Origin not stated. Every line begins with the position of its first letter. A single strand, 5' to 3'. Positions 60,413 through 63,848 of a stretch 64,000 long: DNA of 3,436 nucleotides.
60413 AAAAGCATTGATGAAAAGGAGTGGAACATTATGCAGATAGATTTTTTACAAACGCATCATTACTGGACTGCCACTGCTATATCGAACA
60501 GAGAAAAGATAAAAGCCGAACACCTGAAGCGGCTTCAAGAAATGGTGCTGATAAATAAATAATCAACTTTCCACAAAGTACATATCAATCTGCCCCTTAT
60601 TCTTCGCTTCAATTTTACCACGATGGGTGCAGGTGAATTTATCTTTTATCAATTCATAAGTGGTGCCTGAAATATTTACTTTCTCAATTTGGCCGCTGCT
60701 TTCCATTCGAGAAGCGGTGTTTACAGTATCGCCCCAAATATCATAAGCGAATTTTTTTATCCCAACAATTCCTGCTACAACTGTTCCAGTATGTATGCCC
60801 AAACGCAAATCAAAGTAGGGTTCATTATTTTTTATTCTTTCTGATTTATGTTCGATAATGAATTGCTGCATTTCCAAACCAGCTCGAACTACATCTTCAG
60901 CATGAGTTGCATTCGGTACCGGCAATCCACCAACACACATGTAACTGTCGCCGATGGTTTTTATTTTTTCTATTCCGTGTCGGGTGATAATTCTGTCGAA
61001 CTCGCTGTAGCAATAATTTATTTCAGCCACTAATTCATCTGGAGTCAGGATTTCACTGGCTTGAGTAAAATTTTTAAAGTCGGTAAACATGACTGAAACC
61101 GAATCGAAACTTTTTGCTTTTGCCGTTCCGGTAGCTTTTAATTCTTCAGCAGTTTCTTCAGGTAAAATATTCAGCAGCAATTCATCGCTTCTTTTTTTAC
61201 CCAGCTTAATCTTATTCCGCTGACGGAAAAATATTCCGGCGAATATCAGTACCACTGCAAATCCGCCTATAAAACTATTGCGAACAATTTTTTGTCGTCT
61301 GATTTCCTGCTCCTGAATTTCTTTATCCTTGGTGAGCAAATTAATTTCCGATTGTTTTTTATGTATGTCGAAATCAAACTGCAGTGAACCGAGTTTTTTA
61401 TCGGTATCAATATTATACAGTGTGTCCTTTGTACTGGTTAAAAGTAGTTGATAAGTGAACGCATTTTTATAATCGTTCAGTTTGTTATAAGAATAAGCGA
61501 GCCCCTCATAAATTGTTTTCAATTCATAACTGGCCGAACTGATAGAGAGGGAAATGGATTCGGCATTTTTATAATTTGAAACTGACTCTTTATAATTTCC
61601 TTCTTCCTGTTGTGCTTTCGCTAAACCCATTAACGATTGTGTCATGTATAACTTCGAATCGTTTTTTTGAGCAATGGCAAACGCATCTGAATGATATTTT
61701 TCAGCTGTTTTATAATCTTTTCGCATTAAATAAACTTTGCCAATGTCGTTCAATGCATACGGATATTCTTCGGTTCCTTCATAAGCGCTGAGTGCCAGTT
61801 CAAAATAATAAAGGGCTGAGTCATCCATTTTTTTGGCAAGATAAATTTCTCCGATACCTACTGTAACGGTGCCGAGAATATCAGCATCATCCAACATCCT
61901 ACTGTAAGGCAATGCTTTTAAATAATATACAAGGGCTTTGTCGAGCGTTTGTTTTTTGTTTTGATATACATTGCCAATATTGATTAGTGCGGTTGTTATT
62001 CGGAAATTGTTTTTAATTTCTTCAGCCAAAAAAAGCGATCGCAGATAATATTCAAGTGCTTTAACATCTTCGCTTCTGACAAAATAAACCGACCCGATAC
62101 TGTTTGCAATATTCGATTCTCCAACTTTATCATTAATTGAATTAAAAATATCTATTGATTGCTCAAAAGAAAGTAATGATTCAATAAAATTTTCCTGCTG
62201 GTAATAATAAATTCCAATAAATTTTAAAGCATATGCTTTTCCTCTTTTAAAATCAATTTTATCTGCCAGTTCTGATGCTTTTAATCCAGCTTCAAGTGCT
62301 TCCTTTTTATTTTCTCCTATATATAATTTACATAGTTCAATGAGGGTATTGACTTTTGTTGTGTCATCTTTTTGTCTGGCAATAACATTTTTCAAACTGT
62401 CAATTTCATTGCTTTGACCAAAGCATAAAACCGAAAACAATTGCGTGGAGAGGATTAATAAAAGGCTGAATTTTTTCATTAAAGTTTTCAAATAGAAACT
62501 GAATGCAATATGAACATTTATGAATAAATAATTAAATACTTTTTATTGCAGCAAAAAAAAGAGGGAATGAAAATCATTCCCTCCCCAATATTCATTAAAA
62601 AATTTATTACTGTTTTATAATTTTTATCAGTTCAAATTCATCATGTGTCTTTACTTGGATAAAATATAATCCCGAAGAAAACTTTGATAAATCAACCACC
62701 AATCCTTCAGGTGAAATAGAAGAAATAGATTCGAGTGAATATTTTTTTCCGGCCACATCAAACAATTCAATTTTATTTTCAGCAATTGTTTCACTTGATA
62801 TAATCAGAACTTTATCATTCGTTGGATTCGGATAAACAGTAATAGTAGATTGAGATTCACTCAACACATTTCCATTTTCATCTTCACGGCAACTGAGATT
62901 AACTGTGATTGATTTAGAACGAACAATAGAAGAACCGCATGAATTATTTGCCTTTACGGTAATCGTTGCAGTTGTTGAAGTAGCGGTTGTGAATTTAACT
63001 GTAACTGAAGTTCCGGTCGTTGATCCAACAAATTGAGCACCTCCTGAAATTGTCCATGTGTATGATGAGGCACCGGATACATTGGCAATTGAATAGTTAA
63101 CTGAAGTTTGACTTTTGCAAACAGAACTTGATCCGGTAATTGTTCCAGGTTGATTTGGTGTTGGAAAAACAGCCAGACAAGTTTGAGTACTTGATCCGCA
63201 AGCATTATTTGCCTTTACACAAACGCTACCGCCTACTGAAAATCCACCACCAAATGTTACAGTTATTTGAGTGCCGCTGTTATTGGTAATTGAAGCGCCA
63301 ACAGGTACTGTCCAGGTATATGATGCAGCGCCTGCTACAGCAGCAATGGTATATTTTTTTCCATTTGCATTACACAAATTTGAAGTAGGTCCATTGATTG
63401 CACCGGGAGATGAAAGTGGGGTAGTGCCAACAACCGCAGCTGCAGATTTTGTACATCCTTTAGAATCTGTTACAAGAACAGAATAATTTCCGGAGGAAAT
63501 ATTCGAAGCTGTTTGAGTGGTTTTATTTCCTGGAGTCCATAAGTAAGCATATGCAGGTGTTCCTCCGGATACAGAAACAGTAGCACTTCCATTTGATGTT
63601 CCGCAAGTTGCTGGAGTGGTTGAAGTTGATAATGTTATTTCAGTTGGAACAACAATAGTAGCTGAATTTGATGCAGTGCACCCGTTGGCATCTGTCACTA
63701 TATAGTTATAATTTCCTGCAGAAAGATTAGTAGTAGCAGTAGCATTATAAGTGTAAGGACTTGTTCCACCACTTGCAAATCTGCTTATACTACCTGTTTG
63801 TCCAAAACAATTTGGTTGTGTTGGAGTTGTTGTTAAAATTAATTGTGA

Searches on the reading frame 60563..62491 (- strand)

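Call 45: search_protein_families(library=pfam, proteins=[window:60563-62491:-], max_evalue=0.00001)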
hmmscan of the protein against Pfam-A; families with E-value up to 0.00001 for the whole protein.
window:60563-62491:- (642 aa): 4 families
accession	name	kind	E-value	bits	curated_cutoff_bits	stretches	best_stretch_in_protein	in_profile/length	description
PF00211.25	Guanylate_cyc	-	1.5e-56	191.3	21.9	1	458-641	2-182/183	Adenylate and Guanylate cyclase catalytic domain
PF13424.12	TPR_12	-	7.2e-25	87.4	30.1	2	246-313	5-74/77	Tetratricopeptide repeat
PF00515.34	TPR_1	-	9.1e-11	41.5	27.8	0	245-276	2-33/34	Tetratricopeptide repeat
PF07719.23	TPR_2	-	5.5e-09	35.9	27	0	86-116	1-31/34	Tetratricopeptide repeat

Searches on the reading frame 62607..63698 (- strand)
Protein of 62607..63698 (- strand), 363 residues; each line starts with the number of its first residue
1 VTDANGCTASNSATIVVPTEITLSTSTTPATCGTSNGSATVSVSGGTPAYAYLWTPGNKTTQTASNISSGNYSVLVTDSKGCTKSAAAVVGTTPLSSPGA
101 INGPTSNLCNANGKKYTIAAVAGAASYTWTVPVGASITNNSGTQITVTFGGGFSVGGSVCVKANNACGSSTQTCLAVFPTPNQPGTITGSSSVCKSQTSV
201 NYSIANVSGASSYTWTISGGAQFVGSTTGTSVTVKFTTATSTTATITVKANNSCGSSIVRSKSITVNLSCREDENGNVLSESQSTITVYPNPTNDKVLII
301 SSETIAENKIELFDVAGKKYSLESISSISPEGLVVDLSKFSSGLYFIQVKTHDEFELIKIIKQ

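Call 45: search_protein_families(library=pfam, proteins=[window:62607-63698:-], max_evalue=0.00001)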
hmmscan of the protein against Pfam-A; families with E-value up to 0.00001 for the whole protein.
window:62607-63698:- (363 aa): 3 families
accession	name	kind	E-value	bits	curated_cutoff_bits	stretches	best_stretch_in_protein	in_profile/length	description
PF19408.5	PKD_6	-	6e-34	116.7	25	2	181-260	2-78/82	PKD-like domain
PF18962.6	Por_Secre_tail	-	1.7e-12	47.9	27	1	288-360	1-73/75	Secretion system C-terminal sorting domain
PF13573.12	SprB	-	1.1e-09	38.2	28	1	25-58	2-36/37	SprB repeat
